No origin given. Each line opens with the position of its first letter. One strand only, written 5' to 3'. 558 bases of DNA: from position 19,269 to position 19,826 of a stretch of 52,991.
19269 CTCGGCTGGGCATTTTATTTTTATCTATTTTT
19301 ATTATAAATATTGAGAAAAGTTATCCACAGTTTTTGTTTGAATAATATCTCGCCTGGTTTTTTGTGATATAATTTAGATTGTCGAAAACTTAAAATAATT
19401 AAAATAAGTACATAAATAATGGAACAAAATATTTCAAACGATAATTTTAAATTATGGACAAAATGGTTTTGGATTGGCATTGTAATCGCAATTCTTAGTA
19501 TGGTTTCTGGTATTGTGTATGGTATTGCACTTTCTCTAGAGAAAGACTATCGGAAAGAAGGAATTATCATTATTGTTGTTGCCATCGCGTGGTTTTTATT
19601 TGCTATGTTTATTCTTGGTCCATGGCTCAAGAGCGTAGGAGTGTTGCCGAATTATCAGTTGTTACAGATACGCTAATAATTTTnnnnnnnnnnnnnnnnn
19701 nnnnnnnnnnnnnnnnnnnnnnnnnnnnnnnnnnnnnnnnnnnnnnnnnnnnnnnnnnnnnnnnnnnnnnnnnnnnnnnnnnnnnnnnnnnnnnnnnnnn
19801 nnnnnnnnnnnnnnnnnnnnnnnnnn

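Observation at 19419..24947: Duplicated module of small membrane protein plus giant Cys-rich secreted protein, directly upstream of the pilus genes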

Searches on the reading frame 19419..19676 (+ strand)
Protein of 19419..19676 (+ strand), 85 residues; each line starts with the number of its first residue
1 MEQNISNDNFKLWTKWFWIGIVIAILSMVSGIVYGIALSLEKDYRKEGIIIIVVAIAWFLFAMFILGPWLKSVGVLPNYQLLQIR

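Call 3: search_protein_families(library=pfam, proteins=[window:19419-19676:+], max_evalue=0.1)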
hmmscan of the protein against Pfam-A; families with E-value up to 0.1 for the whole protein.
window:19419-19676:+ (85 aa): 4 families
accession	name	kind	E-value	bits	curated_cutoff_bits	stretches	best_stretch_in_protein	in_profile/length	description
PF13664.11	DUF4149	-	0.0011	19.6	24.6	1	11-73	36-96/102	Domain of unknown function (DUF4149)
PF24284.1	DUF7472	-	0.0041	17.7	27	1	22-71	15-64/65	Family of unknown function (DUF7472)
PF13273.12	DUF4064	-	0.023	15.4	32.1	1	15-59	58-100/102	Protein of unknown function (DUF4064)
PF09852.15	DUF2079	-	0.069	12.7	28.2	0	32-72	160-201/459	Predicted membrane protein (DUF2079)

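Call 7: search_protein_families(library=ncbifam, proteins=[window:19419-19676:+], max_evalue=0.1)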
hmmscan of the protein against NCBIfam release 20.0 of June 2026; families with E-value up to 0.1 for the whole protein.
window:19419-19676:+ (85 aa): 3 families
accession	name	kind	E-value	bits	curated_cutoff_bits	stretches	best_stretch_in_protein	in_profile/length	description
NF045996.1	MAG0920_fam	subfamily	0.0015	18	43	1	4-66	55-119/232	MAG0920 family protein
NF046000.1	MAG1210_fam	subfamily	0.0058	15.3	275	1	6-65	55-116/550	MAG1210 family protein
NF052670.1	asr0689_fam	equivalog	0.0072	16.4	95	1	4-39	4-38/71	asr0689 family protein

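Call 50: find_homologous_proteins(query=window:19419-19676:+, max_evalue=0.001)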
Query window:19419-19676:+ (85 aa): 11 proteins with E <= 0.001 among 12 candidates.
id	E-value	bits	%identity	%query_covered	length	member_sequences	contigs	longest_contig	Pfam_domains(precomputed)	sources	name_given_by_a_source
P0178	1.1e-47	177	100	100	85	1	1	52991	-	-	-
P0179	9.6e-33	130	68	99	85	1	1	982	-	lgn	-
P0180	2.9e-32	128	67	95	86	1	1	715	-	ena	-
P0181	1.8e-31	126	67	100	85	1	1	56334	-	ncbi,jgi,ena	ncbi:MAG: hypothetical protein ABIG99_02060 [Patescibacteria group bacterium]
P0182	5.8e-29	118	60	100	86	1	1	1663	-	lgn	-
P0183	6.5e-29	118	65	99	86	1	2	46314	-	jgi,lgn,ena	-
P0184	7.3e-29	117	61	100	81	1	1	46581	-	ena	-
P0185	8.4e-29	117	65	96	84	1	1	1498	-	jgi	jgi:hypothetical protein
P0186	2.0e-27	113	65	96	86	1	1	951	-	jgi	jgi:hypothetical protein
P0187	1.1e-24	104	63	100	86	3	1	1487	-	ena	-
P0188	6.6e-17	79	53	87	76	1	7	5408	-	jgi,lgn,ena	-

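Call 51: find_encoding_contigs(protein=P0181, flank=10000, max_places=1)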
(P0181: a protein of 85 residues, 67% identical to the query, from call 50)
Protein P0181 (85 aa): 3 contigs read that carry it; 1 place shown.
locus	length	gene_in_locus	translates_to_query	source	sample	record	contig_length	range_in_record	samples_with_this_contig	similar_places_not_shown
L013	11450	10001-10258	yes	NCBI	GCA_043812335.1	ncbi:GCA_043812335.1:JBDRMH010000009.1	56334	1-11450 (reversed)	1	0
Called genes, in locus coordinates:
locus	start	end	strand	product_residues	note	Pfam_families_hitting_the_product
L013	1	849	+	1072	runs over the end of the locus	PF25596:CPSase_L_D1, PF02786:CPSase_L_D2, PF02222:ATP-grasp, PF02787:CPSase_L_D3, PF25596:CPSase_L_D1, PF02786:CPSase_L_D2, PF02222:ATP-grasp, PF15632:ATPgrasp_Ter, +4 more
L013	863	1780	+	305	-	PF02729:OTCace_N, PF00185:OTCace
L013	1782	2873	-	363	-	PF05697:Trigger_N, PF05698:Trigger_C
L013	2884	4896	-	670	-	PF03030:H_PPase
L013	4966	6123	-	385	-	PF08529:NusA_N, PF00575:S1 (weak), PF13184:KH_NusA_1st, PF26594:KH_NusA_2nd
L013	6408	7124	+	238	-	-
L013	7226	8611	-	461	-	PF20154:LNT_N, PF00795:CN_hydrolase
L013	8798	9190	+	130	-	-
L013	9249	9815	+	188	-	-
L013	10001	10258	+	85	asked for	-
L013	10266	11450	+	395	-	?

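Call 52: find_encoding_contigs(protein=P0184, flank=10000, max_places=1)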
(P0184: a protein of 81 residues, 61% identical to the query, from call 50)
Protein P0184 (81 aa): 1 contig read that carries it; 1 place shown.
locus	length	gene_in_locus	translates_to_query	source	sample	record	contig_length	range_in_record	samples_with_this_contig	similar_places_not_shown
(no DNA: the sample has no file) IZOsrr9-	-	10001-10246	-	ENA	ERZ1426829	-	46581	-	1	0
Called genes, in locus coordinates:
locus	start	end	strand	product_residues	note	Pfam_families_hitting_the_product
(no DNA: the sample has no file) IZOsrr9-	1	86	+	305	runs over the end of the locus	PF02729:OTCace_N, PF00185:OTCace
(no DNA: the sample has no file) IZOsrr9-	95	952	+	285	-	PF07963:N_methyl, PF13385:Laminin_G_3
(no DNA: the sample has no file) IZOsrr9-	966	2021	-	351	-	PF05697:Trigger_N, PF05698:Trigger_C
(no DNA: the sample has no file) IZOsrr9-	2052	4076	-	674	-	PF03030:H_PPase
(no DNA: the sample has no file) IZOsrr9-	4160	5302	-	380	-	PF08529:NusA_N, PF00013:KH_1 (faint), PF00575:S1 (weak), PF13184:KH_NusA_1st, PF26594:KH_NusA_2nd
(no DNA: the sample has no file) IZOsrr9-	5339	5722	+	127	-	-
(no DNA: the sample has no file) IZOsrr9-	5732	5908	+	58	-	-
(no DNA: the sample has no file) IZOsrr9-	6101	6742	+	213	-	PF00561:Abhydrolase_1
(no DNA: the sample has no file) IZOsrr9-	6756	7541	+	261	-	PF02525:Flavodoxin_2, PF03358:FMN_red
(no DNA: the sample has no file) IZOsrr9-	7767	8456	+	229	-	PF07819:PGAP1 (weak), PF00561:Abhydrolase_1 (weak), PF12697:Abhydrolase_6 (weak)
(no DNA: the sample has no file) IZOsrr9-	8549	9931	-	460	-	PF20154:LNT_N, PF00795:CN_hydrolase (weak)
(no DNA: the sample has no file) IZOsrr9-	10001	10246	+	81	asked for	-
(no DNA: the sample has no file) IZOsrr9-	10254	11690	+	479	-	?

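Call 62: find_related_loci(query=A3, collection=metagenome_contigs, flank=8000)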
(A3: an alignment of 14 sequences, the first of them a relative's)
Query A3 (85 aa) in metagenome_contigs; peptide patterns used: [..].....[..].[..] (x = any residue, [..] = any of these).
99 stretches matched a pattern; 56 encode a relative of the query (tblastn E <= 1e-3); 56 distinct loci.
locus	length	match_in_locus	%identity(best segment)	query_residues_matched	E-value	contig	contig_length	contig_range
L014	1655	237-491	67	1-85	6e-36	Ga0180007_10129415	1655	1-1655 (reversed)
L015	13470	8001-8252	65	2-85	1e-32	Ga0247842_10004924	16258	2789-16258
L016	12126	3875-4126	65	2-85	1e-32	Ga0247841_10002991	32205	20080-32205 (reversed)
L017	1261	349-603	56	1-85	2e-29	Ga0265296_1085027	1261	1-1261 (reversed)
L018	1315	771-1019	55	1-84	8e-28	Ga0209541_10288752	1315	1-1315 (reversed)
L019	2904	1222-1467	61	2-83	1e-26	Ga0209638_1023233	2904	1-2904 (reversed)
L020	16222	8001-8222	58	6-79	2e-26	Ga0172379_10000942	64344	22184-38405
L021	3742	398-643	52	2-83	1e-25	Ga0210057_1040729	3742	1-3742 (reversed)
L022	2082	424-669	50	2-83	4e-25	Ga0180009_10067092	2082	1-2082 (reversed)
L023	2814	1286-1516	52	6-82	9e-25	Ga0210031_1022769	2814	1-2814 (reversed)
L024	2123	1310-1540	52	6-82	9e-25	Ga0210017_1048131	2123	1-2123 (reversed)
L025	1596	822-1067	49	2-83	1e-24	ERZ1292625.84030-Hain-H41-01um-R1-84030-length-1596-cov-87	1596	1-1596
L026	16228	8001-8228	53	8-83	2e-24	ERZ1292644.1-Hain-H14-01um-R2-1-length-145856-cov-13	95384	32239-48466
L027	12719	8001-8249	50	2-85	2e-24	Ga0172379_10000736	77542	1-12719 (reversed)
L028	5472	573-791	56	8-80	3e-24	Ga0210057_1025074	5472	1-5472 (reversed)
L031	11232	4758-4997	51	4-83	6e-24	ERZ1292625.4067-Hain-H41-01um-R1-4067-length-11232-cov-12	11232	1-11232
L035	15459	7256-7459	59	3-70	1e-22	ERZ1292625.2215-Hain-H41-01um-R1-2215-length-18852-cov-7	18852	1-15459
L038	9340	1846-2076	47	7-83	1e-21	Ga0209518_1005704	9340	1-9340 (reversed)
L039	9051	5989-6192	56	3-70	2e-21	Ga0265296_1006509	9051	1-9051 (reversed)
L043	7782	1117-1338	51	4-77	2e-20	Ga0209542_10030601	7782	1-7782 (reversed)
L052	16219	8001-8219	51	8-81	4e-17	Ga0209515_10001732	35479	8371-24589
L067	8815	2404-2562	49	4-56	1e-12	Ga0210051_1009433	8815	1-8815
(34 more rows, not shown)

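Call 77: search_protein_families(library=pfam, proteins=[L043:1359-1703:+, L038:2094-2477:+, L052:8384-8725:+, L035:5862-7193:+, L067:565-2376:+, L026:12145-13248:+, L026:13252-13782:+, L039:6283-7974:+, L031:465-1367:+, L031:2453-3109:+], max_evalue=0.01)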
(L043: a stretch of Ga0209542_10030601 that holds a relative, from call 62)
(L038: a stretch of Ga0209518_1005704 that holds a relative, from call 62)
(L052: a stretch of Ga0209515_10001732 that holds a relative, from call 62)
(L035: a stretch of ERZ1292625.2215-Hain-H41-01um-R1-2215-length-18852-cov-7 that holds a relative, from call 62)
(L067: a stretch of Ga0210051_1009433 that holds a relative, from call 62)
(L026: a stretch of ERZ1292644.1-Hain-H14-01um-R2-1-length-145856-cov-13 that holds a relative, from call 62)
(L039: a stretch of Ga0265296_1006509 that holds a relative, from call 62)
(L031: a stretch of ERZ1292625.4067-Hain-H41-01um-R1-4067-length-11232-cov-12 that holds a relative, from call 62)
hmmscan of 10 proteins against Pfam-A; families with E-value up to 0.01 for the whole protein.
L043:1359-1703:+ (115 aa): 0 families

L038:2094-2477:+ (128 aa): 1 family
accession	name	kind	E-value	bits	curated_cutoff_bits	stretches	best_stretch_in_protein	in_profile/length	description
PF14341.11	PilX_N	-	0.0018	18.6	25.5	1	16-57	12-51/51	PilX N-terminal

L052:8384-8725:+ (114 aa): 0 families

L035:5862-7193:+ (444 aa): 0 families

L067:565-2376:+ (604 aa): 0 families

L026:12145-13248:+ (368 aa): 3 families
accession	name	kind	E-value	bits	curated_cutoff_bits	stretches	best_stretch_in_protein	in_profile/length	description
PF11104.14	PilM_2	-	1.3e-36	126.6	27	1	29-365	1-338/340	Type IV pilus assembly protein PilM;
PF14450.12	FtsA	-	2.3e-15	57.5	31.8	1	208-336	1-113/127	Cell division protein FtsA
PF06723.19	MreB_Mbl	-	0.00016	21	27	0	204-272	144-218/327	MreB/Mbl protein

L026:13252-13782:+ (177 aa): 1 family
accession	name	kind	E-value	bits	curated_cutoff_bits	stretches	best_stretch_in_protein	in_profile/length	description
PF05137.18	PilN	-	0.00079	19.9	22.8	1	95-154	3-60/78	Fimbrial assembly protein (PilN)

L039:6283-7974:+ (564 aa): 3 families
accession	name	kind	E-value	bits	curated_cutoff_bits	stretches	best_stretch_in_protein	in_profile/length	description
PF01564.23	Spermine_synth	-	2.4e-29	102.6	22.9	1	289-436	3-141/186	Spermine/spermidine synthase domain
PF08242.18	Methyltransf_12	-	0.0025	18.9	30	1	311-388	1-69/98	Methyltransferase domain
PF13847.12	Methyltransf_31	-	0.0092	16.1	27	0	306-440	3-125/145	Methyltransferase domain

L031:465-1367:+ (301 aa): 3 families
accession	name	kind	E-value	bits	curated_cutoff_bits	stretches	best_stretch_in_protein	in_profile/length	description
PF06750.18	A24_N_bact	-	7.7e-28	96.8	23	1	12-96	1-80/84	Bacterial Peptidase A24 N-terminal domain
PF01478.23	Peptidase_A24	-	3.5e-12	47.1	26.5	1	120-255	2-102/104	Type IV leader peptidase family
PF09788.14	Tmemb_55A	-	0.0059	16.2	30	1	38-128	145-235/248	Transmembrane protein 55A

L031:2453-3109:+ (219 aa): 1 family
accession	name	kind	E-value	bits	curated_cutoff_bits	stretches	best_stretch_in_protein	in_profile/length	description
PF07963.17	N_methyl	-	0.00041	20.2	21.2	1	30-51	5-26/27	Prokaryotic N-terminal methylation motif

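Call 91: search_protein_families(library=ncbifam, proteins=[P0181], max_evalue=0.05)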
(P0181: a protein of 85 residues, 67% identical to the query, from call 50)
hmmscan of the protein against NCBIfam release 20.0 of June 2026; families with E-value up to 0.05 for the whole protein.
P0181 (85 aa): 0 families
